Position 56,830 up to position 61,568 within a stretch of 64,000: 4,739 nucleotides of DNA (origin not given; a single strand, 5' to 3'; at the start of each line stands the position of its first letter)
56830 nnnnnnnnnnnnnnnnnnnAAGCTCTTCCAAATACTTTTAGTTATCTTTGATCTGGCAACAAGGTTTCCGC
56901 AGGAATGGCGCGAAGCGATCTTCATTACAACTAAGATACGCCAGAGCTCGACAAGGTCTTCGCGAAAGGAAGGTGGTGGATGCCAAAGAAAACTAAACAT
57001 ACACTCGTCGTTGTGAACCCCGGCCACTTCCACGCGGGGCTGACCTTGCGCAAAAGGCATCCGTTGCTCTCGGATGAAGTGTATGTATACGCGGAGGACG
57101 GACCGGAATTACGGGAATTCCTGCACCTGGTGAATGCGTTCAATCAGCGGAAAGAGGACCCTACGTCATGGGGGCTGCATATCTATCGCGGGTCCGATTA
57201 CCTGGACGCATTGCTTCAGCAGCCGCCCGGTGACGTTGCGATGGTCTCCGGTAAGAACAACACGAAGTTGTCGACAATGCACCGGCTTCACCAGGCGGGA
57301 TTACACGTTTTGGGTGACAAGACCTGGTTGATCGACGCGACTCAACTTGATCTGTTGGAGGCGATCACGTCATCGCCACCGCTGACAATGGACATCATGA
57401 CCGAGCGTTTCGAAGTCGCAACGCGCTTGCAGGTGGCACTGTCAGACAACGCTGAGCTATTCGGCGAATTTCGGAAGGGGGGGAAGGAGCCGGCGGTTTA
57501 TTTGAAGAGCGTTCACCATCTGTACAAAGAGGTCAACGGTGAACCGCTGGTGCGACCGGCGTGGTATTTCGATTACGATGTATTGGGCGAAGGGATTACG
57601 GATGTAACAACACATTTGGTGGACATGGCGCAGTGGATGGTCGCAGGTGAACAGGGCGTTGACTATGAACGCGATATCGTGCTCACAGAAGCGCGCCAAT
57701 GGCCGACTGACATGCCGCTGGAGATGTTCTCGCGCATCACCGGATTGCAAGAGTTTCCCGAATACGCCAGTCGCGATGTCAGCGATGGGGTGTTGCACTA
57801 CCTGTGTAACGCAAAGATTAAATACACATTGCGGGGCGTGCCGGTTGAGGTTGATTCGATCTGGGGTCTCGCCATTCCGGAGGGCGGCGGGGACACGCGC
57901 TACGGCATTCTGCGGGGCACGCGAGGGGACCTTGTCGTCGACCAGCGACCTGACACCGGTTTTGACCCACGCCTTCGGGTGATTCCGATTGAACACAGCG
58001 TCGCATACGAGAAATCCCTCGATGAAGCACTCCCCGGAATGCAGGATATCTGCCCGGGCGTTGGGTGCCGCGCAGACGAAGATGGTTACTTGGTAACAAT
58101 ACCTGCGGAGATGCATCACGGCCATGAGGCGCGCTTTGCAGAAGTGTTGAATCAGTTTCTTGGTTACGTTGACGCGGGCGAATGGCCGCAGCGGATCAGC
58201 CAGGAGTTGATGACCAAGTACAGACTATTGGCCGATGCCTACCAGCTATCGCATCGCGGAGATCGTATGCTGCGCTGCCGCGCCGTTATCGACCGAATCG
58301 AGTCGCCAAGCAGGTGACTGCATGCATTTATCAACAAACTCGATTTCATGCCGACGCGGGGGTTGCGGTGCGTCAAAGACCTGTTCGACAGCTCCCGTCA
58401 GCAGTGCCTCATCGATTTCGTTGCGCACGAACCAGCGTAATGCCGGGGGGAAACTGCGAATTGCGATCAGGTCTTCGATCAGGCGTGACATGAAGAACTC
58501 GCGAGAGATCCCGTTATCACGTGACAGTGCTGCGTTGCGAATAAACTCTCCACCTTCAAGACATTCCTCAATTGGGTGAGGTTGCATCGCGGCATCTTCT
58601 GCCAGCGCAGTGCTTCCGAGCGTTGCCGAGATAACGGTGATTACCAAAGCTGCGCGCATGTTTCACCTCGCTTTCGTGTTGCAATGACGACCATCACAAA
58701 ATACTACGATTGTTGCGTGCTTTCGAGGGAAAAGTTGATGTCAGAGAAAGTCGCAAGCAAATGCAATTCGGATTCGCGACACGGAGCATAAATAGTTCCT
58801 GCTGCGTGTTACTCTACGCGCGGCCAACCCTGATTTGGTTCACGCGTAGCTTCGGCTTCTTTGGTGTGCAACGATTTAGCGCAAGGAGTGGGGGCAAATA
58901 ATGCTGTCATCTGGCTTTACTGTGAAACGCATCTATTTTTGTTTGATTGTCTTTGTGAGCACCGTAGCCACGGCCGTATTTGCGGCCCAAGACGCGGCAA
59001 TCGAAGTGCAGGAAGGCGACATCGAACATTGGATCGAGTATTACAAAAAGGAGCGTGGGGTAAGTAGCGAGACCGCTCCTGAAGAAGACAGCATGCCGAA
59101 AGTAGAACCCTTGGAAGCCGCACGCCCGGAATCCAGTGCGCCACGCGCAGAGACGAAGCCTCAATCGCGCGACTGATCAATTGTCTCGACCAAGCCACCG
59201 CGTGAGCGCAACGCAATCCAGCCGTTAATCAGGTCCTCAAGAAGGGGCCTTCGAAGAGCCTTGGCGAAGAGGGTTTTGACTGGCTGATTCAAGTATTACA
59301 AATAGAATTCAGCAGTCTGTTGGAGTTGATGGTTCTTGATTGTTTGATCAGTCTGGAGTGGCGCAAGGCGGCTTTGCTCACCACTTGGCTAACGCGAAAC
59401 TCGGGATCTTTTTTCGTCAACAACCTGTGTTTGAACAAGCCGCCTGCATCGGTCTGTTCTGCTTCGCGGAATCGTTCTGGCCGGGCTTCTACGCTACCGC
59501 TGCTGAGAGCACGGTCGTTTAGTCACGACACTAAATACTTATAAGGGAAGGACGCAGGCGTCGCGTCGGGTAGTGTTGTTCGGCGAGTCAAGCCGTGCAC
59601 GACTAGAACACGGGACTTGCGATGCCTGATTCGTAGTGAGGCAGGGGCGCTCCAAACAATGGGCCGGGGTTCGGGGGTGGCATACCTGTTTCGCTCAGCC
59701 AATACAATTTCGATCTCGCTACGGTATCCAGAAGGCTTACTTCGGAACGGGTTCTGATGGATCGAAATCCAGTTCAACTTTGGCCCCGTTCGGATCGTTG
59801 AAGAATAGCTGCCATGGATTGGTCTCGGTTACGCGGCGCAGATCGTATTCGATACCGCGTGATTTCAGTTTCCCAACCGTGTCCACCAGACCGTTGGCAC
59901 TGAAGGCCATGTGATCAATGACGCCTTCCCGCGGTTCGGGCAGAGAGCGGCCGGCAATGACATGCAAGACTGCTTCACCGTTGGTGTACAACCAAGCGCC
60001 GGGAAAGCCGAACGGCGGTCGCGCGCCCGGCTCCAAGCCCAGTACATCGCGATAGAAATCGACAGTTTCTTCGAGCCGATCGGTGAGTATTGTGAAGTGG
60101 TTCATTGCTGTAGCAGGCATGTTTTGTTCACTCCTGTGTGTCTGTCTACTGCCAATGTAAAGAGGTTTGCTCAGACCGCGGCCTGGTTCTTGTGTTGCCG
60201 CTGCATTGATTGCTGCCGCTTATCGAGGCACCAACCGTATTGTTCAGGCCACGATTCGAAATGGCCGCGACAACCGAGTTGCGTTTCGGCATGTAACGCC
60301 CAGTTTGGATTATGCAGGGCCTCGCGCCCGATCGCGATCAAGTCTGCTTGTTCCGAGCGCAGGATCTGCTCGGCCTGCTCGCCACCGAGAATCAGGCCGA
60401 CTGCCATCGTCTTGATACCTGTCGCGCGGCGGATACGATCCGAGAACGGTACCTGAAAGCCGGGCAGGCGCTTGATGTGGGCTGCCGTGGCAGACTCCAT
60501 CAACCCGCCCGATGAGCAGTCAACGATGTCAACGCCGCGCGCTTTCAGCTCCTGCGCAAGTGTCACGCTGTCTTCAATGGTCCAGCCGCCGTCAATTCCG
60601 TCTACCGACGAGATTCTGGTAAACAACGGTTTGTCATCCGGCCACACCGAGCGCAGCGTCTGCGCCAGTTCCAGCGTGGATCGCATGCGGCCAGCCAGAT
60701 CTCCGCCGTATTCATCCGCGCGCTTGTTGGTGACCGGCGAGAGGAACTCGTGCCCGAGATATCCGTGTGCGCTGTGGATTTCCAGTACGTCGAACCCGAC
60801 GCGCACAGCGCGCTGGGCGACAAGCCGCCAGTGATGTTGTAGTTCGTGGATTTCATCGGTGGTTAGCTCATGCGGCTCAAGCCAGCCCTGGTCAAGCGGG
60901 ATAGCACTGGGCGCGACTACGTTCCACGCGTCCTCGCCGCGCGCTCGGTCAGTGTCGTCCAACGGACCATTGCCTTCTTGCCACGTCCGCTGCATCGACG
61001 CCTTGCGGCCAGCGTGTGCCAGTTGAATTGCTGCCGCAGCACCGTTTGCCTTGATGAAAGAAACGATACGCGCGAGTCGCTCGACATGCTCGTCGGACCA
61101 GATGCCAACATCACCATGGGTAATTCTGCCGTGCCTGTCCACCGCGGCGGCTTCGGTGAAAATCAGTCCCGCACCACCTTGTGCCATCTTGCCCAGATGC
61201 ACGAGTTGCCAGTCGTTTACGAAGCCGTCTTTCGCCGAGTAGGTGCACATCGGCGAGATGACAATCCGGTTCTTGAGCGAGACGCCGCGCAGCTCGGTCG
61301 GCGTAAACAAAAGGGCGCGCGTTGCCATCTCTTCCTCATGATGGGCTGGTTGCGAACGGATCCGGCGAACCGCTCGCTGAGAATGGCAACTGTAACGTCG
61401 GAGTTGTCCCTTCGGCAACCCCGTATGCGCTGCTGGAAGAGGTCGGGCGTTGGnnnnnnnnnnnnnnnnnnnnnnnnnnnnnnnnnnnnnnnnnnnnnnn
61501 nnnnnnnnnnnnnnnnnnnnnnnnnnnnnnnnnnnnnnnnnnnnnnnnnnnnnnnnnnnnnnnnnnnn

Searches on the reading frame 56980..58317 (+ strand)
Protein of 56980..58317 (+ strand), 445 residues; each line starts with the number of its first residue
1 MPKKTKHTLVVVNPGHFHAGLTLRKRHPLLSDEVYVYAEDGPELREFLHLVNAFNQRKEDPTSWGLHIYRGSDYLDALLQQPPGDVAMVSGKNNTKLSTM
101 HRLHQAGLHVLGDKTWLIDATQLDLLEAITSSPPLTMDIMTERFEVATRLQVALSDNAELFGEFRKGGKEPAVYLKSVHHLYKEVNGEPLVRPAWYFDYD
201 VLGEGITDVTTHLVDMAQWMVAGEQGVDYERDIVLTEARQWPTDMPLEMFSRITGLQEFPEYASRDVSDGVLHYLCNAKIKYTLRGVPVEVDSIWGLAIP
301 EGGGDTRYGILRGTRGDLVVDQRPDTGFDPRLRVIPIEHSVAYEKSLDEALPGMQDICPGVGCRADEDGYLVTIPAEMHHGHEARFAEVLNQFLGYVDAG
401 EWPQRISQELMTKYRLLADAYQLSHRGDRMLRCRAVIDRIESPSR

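Call 63: search_protein_families(library=pfam, proteins=[window:56980-58317:+], max_evalue=0.00001)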
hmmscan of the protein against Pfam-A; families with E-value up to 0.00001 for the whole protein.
window:56980-58317:+ (445 aa): 1 family
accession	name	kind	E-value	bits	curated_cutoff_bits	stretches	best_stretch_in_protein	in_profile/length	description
PF16490.10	Oxidoreduct_C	-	3.2e-82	276.8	27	1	150-424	1-277/278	Putative oxidoreductase C terminal domain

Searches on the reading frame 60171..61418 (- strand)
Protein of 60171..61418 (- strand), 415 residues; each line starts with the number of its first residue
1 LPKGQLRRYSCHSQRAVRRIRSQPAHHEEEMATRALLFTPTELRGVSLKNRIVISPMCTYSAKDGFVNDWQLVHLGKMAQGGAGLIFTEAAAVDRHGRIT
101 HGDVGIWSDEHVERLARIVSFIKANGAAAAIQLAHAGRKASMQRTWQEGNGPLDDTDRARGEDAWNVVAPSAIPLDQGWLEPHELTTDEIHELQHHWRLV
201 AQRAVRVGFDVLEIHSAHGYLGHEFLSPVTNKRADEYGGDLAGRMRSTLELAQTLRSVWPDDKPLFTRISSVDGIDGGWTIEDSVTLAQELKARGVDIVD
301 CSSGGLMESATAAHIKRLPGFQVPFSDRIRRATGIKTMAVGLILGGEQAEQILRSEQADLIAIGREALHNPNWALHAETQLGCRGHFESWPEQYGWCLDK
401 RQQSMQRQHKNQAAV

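Call 63: search_protein_families(library=pfam, proteins=[window:60171-61418:-], max_evalue=0.00001)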
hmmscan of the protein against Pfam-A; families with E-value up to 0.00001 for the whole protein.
window:60171-61418:- (415 aa): 1 family
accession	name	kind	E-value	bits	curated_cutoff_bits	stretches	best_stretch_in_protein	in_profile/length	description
PF00724.26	Oxidored_FMN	-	6.1e-70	236.6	27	1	37-381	2-339/342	NADH:flavin oxidoreductase / NADH oxidase family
